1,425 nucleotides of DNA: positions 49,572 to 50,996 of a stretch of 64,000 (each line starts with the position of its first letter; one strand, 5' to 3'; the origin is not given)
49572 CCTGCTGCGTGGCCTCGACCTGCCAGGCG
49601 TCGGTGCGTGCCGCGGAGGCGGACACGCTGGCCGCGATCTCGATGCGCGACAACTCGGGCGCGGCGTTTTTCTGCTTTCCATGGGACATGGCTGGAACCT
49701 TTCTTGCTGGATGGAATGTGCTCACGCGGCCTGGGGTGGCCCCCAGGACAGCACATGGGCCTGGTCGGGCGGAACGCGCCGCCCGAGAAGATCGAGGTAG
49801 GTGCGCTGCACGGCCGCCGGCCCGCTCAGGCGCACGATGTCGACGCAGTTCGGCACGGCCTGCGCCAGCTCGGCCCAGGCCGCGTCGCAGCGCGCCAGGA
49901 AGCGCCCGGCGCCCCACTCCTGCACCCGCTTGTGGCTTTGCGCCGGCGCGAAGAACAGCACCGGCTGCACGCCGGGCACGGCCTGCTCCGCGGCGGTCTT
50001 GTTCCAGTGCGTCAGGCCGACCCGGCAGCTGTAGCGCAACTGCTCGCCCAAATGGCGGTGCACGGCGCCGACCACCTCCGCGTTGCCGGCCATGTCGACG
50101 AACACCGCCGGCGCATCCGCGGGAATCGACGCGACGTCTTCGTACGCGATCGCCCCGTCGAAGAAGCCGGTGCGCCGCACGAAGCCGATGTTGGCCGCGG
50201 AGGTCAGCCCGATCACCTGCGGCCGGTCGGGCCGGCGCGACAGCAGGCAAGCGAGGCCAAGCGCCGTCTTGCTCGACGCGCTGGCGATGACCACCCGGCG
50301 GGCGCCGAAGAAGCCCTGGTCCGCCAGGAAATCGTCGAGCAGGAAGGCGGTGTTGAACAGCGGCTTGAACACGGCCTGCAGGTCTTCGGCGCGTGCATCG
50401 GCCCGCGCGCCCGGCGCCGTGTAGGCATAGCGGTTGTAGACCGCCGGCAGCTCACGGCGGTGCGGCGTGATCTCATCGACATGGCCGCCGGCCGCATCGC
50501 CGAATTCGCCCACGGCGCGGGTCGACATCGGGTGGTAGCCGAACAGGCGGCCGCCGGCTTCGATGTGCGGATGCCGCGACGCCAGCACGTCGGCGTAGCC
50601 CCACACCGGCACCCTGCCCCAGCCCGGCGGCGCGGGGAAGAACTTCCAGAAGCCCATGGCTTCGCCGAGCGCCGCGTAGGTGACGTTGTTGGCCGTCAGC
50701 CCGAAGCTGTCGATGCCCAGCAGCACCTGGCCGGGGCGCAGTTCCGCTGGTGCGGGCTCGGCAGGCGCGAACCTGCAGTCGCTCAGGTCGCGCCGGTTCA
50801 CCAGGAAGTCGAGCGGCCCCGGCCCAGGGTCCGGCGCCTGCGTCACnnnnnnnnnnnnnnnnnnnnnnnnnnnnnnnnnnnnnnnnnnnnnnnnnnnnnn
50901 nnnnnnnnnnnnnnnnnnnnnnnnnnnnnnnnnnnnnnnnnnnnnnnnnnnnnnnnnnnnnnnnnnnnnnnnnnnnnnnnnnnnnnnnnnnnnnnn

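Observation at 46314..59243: Candidate new system: 15-gene discrete KS/ACP cluster with an AurF-type diiron oxygenase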

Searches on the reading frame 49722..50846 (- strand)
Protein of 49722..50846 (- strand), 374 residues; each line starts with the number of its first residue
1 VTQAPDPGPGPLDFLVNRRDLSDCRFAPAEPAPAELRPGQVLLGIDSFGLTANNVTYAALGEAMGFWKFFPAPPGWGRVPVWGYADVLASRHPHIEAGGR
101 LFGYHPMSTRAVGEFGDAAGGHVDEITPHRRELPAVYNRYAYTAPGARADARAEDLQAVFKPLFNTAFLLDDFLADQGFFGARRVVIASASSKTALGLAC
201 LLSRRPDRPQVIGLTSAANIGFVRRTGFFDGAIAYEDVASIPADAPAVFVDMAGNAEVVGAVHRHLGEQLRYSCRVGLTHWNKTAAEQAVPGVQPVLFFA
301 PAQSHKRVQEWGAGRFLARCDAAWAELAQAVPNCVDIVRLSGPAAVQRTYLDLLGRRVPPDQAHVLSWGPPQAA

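Call 6: search_protein_families(library=pfam, proteins=[window:49722-50846:-], max_evalue=0.01)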
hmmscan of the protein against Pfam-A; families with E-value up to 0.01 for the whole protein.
window:49722-50846:- (374 aa): 1 family
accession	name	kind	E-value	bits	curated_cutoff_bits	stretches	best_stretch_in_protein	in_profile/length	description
PF11017.14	DUF2855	-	6.5e-99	332.3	30.9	1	48-358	1-334/335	Protein of unknown function (DUF2855)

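Call 10: search_protein_families(library=ncbifam, proteins=[window:49722-50846:-], max_evalue=0.001)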
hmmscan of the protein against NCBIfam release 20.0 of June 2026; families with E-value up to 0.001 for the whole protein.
window:49722-50846:- (374 aa): 0 families

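Call 39: search_solved_structures(query=window:49722-50846:-, max_evalue=10)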
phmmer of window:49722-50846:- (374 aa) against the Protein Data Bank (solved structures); distinct sequences matched with E-value up to 10: 5.
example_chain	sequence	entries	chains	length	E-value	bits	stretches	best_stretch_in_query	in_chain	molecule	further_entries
7avh_A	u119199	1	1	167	0.076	15.2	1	17-74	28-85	LPXTG cell wall surface protein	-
1yj9_R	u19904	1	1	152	0.14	14.4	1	287-373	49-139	50S ribosomal protein L22P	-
1v5l_A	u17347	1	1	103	0.78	11.9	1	7-56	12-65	PDZ and LIM domain 3; actinin alpha 2 associated LIM protein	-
7avj_A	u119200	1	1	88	1.2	11.3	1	17-74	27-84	LPXTG cell wall surface protein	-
3ppy_A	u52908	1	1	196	1.3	11.1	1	173-264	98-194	von Willebrand factor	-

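Call 42: find_homologous_proteins(query=window:49722-50846:-, max_evalue=1e-10)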
Query window:49722-50846:- (374 aa): 5408 proteins with E <= 1e-10 among 8000 candidates; the best 120 are listed.
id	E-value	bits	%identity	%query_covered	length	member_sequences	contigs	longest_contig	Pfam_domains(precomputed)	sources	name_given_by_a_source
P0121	3.0e-253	858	100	100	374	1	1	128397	PF11017.15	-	-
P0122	3.7e-158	545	64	98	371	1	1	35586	PF11017.15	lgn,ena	-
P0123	1.5e-146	506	60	99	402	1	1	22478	PF11017.15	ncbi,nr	ncbi:MAG TPA: DUF2855 family protein [Burkholderiaceae bacterium]|nr:DUF2855 family protein [Burkhol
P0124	2.5e-140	486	59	99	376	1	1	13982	PF11017.15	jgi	-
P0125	8.7e-139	481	58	95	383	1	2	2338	PF11017.15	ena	-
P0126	2.8e-123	430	53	97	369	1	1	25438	PF11017.15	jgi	jgi:Protein of unknown function (DUF2855)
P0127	7.1e-114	399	52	96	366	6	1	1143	PF11017.15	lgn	-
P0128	1.5e-113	398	53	97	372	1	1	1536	PF11017.15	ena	-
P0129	2.4e-113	397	51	98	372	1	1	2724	PF11017.15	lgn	-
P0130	2.6e-113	397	53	96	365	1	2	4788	PF11017.15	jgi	jgi:hypothetical protein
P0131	2.7e-113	397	52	95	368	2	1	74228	PF11017.15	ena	-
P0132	9.3e-113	395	50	98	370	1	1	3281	PF11017.15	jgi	jgi:hypothetical protein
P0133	9.3e-113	395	53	96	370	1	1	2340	PF11017.15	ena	-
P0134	1.9e-112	394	52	97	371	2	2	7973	PF11017.15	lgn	-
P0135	5.0e-111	389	52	95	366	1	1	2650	PF11017.15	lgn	-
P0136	7.2e-111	389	51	95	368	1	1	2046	PF11017.15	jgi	jgi:hypothetical protein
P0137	8.0e-111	389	51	95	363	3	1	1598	PF11017.15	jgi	jgi:uncharacterized protein DUF2855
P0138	1.6e-110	388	51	96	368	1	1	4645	PF11017.15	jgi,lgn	-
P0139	1.8e-110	388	51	95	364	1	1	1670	PF11017.15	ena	-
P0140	3.3e-110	387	51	98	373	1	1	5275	PF11017.15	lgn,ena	-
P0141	3.6e-110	387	52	95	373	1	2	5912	PF11017.15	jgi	jgi:hypothetical protein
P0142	5.9e-110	386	52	95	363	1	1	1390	PF11017.15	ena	-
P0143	7.1e-110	386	52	95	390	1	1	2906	PF11017.15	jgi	jgi:hypothetical protein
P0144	7.8e-110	386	52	98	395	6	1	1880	PF11017.15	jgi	jgi:hypothetical protein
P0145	2.3e-109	384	52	96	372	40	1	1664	PF11017.15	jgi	jgi:Protein of unknown function (DUF2855)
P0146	3.4e-109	383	50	95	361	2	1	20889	PF11017.15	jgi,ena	-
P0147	4.0e-109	383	50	97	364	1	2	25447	PF11017.15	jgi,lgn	jgi:hypothetical protein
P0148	7.6e-109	382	50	96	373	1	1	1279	PF11017.15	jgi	jgi:hypothetical protein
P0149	8.9e-109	382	51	97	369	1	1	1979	PF11017.15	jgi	jgi:hypothetical protein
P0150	9.3e-109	382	51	96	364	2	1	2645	PF11017.15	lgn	-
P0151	1.6e-108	381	50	95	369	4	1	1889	PF11017.15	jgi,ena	-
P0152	1.6e-108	381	49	95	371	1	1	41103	PF11017.15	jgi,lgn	jgi:hypothetical protein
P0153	1.6e-108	381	51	95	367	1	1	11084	PF11017.15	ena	-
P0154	1.9e-108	381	52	95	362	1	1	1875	PF11017.15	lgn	-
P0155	2.0e-108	381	51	96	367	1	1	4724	PF11017.15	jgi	jgi:uncharacterized protein DUF2855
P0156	2.3e-108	381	49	97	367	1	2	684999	PF11017.15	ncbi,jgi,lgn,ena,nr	ncbi:MAG TPA: DUF2855 family protein [Candidatus Limnocylindrales bacterium]|nr:DUF2855 family prote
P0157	2.8e-108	380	50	97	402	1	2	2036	PF11017.15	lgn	-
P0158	4.1e-108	380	50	95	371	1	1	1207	PF11017.15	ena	-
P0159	4.4e-108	380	50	96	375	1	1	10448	PF11017.15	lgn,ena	-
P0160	5.3e-108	380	51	95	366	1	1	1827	PF11017.15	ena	-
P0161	7.6e-108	379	49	98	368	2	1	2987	PF11017.15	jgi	jgi:hypothetical protein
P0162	1.3e-107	378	51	94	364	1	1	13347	PF11017.15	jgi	jgi:hypothetical protein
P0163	1.3e-107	378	51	95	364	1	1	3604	PF11017.15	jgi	jgi:hypothetical protein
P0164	1.4e-107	378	50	97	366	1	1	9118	PF11017.15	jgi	jgi:hypothetical protein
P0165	1.4e-107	378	50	95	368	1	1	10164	PF11017.15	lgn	-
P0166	1.6e-107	378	51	95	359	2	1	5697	PF11017.15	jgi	jgi:hypothetical protein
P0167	2.1e-107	378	52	96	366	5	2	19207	PF11017.15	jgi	jgi:hypothetical protein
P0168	3.6e-107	377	50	95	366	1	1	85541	PF11017.15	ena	-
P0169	3.9e-107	377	51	98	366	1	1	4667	PF11017.15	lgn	-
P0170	3.9e-107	377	53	95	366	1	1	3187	PF11017.15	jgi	jgi:hypothetical protein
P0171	4.4e-107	377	50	96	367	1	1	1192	PF11017.15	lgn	-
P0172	5.2e-107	376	50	95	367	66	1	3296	PF11017.15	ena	-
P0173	6.6e-107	376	49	95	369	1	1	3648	PF11017.15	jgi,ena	-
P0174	6.6e-107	376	49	95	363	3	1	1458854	PF11017.15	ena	-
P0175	7.2e-107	376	50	95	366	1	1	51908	PF11017.15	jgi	jgi:hypothetical protein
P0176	7.3e-107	376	49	95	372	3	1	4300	PF11017.15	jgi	jgi:hypothetical protein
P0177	7.3e-107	376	51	95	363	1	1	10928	PF11017.15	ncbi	-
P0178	8.4e-107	376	50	96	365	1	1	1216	PF11017.15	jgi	jgi:hypothetical protein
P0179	8.7e-107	376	50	96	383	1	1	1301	PF11017.15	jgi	jgi:hypothetical protein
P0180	1.1e-106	375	49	95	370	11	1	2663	PF11017.15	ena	-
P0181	2.1e-106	374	49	95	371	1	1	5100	PF11017.15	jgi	jgi:hypothetical protein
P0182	2.4e-106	374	52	95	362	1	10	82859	PF11017.15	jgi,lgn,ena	-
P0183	2.7e-106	374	49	95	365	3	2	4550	PF11017.15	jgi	jgi:hypothetical protein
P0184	3.2e-106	374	52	95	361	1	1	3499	PF11017.15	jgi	jgi:Protein of unknown function (DUF2855)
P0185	4.1e-106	373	48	95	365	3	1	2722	PF11017.15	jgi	jgi:hypothetical protein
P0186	4.6e-106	373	48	95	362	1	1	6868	PF11017.15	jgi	jgi:hypothetical protein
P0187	4.9e-106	373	51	95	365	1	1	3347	PF11017.15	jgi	jgi:Protein of unknown function (DUF2855)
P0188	5.1e-106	373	47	95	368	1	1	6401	PF11017.15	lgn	-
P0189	5.6e-106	373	51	95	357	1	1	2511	PF11017.15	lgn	-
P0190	5.7e-106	373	50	96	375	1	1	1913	PF11017.15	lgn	-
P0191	6.0e-106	373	52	95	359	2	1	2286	PF11017.15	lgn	-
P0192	6.8e-106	373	49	95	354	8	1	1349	PF11017.15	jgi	jgi:hypothetical protein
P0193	7.5e-106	372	49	95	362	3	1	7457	PF11017.15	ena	-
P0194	9.8e-106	372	51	95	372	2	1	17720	PF11017.15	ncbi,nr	ncbi:MAG: DUF2855 family protein [Deltaproteobacteria bacterium]|nr:DUF2855 family protein [Deltapro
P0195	9.8e-106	372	49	97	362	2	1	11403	PF11017.15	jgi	jgi:hypothetical protein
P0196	1.1e-105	372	49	96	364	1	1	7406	PF11017.15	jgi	jgi:hypothetical protein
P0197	1.2e-105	372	49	96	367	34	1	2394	PF11017.15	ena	-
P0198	1.4e-105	372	50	96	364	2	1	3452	PF11017.15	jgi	jgi:hypothetical protein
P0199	1.4e-105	372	50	95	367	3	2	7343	PF11017.15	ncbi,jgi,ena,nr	ncbi:MAG TPA: DUF2855 family protein [Candidatus Binatus sp.]|nr:DUF2855 family protein [Candidatus 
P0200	1.5e-105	371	49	98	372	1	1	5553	PF11017.15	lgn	-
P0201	1.8e-105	371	48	95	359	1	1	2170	PF11017.15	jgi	jgi:hypothetical protein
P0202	2.1e-105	371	50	96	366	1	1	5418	PF11017.15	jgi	jgi:hypothetical protein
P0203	2.1e-105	371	49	95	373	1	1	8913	PF11017.15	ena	-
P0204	2.2e-105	371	48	95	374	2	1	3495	PF11017.15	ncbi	-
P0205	2.3e-105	371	49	95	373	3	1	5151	PF11017.15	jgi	jgi:hypothetical protein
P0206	2.6e-105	371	46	95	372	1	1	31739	PF11017.15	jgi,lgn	jgi:hypothetical protein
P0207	3.0e-105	370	51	95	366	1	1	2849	PF11017.15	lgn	-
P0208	3.0e-105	370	49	95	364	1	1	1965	PF11017.15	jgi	jgi:hypothetical protein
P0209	3.2e-105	370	48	95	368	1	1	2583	PF11017.15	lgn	-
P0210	3.3e-105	370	51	95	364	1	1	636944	PF11017.15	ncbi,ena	-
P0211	3.4e-105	370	47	95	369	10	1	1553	PF11017.15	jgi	jgi:Protein of unknown function (DUF2855)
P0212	3.9e-105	370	50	96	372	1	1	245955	PF11017.15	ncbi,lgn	-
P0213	4.1e-105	370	49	95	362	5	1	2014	PF11017.15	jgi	-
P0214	4.3e-105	370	49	98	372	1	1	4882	PF11017.15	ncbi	-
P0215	4.5e-105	370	49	98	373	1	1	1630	PF11017.15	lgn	-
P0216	5.2e-105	370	51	95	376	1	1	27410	PF11017.15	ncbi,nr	ncbi:MAG TPA: DUF2855 family protein [Polyangiaceae bacterium]|nr:DUF2855 family protein [Polyangiac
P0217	5.7e-105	370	53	95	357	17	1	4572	PF11017.15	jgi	jgi:hypothetical protein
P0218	6.4e-105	369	49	96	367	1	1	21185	PF11017.15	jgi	jgi:hypothetical protein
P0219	6.5e-105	369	50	95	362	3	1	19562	PF11017.15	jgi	jgi:hypothetical protein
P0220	6.7e-105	369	48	95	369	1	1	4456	PF11017.15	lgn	-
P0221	6.8e-105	369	51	95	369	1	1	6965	PF11017.15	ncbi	-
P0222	7.8e-105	369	49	98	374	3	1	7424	PF11017.15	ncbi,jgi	jgi:hypothetical protein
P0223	7.9e-105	369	48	96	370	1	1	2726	PF11017.15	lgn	-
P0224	8.6e-105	369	48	95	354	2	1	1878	PF11017.15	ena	-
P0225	9.7e-105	369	48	95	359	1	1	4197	PF11017.15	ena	-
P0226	1.0e-104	369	47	96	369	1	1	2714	PF11017.15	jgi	jgi:uncharacterized protein DUF2855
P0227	1.2e-104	369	49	95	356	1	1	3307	PF11017.15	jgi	jgi:hypothetical protein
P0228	1.2e-104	368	51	95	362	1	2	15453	PF11017.15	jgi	jgi:hypothetical protein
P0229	1.5e-104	368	48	97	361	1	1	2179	PF11017.15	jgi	jgi:hypothetical protein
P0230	1.6e-104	368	47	95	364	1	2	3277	PF11017.15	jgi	-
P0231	1.6e-104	368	47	95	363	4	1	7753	PF11017.15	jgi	jgi:Protein of unknown function (DUF2855)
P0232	1.6e-104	368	49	95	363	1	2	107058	PF11017.15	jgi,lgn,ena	-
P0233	1.8e-104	368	49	97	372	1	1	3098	PF11017.15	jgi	jgi:hypothetical protein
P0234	2.4e-104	368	49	97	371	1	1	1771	PF11017.15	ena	-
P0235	2.4e-104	368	51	95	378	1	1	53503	PF11017.15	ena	-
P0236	2.4e-104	368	48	96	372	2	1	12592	PF11017.15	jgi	jgi:hypothetical protein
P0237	2.5e-104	367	50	98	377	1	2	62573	PF11017.15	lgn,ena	-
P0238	2.5e-104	367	48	98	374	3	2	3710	PF11017.15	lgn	-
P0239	2.6e-104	367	49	96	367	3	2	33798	PF11017.15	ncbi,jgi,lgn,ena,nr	ncbi:MAG TPA: DUF2855 family protein [Candidatus Nitrosopolaris sp.]|nr:DUF2855 family protein [Cand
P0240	3.1e-104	367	49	95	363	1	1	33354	PF11017.15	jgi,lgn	jgi:hypothetical protein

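Call 43: find_encoding_contigs(protein=P0122, flank=10000, max_places=2)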
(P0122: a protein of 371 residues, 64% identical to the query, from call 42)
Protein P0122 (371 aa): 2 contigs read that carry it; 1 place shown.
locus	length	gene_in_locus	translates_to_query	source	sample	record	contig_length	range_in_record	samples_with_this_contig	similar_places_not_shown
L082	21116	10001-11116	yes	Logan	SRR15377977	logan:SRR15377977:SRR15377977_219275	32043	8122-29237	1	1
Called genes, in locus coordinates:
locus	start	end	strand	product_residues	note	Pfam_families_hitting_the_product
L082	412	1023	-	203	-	PF00440:TetR_N, PF13305:TetR_C_33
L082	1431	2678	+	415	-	PF00109:ketoacyl-synt, PF02801:Ketoacyl-synt_C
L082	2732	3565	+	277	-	PF01575:MaoC_dehydratas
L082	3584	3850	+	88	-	PF00550:PP-binding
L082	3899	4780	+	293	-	PF11583:AurF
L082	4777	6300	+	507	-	PF01266:DAO (faint), PF13450:NAD_binding_8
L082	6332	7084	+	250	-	PF23441:SDR (weak), PF00106:adh_short, PF01370:Epimerase (weak), PF08659:KR, PF13561:adh_short_C2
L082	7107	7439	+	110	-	PF12797:Fer4_2 (faint), PF13237:Fer4_10 (faint), PF12800:Fer4_4 (faint), PF12838:Fer4_7 (weak), PF13187:Fer4_9 (weak), PF00037:Fer4, PF12837:Fer4_6 (weak), PF11953:DUF3470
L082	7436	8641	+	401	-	PF00083:Sugar_tr, PF06609:TRI12 (weak), PF07690:MFS_1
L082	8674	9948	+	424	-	PF00890:FAD_binding_2 (faint), PF01134:GIDA (weak), PF01266:DAO (faint), PF01494:FAD_binding_3, PF07992:Pyr_redox_2 (faint), PF12831:FAD_oxidored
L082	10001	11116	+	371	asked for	PF11017:DUF2855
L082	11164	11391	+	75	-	-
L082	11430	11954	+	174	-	PF01243:PNPOx_N, PF16242:Pyrid_ox_like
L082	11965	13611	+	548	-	PF00501:AMP-binding, PF13193:AMP-binding_C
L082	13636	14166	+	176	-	PF13279:4HBT_2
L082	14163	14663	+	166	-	PF14539:DUF4442 (weak)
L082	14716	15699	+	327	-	PF00487:FA_desaturase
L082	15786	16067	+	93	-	PF00550:PP-binding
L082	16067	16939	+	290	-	PF02353:CMAS, PF13489:Methyltransf_23, PF07021:MetW (weak), PF13847:Methyltransf_31 (weak), PF08242:Methyltransf_12 (weak), PF13649:Methyltransf_25 (weak)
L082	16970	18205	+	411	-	PF00067:p450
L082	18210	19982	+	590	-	PF00501:AMP-binding, PF23024:AMP-dom_DIP2-like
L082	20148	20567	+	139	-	PF03061:4HBT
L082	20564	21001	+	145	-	PF13622:4HBT_3 (weak), PF03061:4HBT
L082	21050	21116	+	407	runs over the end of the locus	PF00067:p450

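Call 44: find_encoding_contigs(protein=P0126, flank=10000, max_places=2)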
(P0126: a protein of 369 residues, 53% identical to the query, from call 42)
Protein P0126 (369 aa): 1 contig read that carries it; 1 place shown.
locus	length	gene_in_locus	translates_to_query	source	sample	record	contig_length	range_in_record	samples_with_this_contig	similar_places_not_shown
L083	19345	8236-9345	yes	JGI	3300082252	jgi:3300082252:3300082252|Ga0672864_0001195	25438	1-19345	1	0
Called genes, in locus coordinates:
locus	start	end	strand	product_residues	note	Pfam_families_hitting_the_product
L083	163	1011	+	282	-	PF01575:MaoC_dehydratas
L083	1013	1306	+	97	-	PF23297:ACP_SdgA_C (weak), PF00550:PP-binding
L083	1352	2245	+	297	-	PF11583:AurF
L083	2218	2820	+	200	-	PF13622:4HBT_3 (weak), PF03061:4HBT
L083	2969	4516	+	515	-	PF13450:NAD_binding_8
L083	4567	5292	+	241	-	PF00106:adh_short, PF08659:KR, PF23441:SDR (faint), PF13561:adh_short_C2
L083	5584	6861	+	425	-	PF07690:MFS_1, PF00083:Sugar_tr (weak)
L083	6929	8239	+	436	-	PF00890:FAD_binding_2 (faint), PF01266:DAO (faint), PF01494:FAD_binding_3, PF07992:Pyr_redox_2, PF12831:FAD_oxidored (faint)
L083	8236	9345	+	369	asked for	PF11017:DUF2855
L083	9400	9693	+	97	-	-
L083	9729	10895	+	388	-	PF25917:BSH_RND, PF25876:HH_MFP_RND, PF25944:Beta-barrel_RND, PF25954:Beta-barrel_RND_2 (weak), PF25967:RND-MFP_C, PF25975:CzcB_C (weak), PF25989:YknX_C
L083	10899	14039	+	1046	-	PF00873:ACR_tran, PF03176:MMPL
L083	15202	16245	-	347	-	PF00501:AMP-binding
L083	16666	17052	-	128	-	-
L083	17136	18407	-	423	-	PF03033:Glyco_transf_28, PF06722:EryCIII-like_C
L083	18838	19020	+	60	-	PF04964:Flp_Fap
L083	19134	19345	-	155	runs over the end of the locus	-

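Call 55: predict_structure(alignment_id=A2)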
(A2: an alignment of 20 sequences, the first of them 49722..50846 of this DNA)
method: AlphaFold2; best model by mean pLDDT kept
length: 374 residues; sequences in the alignment: 20
mean_pLDDT: 90.1   pTM: 0.88
mean pLDDT of the five models: 90.1, 90.0, 89.2, 89.0, 88.8
residues with pLDDT >= 90: 274; 70-90: 78; 50-70: 12; < 50: 10
segments of 3 or more residues with pLDDT < 50: 1-7
pLDDT, mean of each block of 10 residues (from residue 1): 50 94 93 91 95 86 86 93 96 95 94 89 92 85 88 92 94 97 97 95 94 97 96 97 97 90 96 84 64 89 92 90 92 89 95 93 91 51
secondary structure, 60 per line:
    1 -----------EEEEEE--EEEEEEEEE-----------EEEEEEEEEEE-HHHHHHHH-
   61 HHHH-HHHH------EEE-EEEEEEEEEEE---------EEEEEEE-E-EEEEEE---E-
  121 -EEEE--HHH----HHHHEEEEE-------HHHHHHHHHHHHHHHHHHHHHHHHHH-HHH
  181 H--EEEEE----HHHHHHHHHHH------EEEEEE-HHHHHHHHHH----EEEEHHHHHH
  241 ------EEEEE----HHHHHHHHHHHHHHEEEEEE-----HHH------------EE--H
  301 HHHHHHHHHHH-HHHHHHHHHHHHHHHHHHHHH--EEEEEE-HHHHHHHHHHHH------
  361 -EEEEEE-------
elements in order: E12-17 E20-28 E40-50 H52-59 H61-64 H66-69 E76-78 E80-90 E100-106 E110-115 E122-125 H135-138 E139-143 H151-176 H178-181 E184-188 H193-203 E210-215 H217-226 E231-234 H235-240 E247-251 H256-269 E270-275 H300-311 H313-333 E336-341 H343-354 E362-367
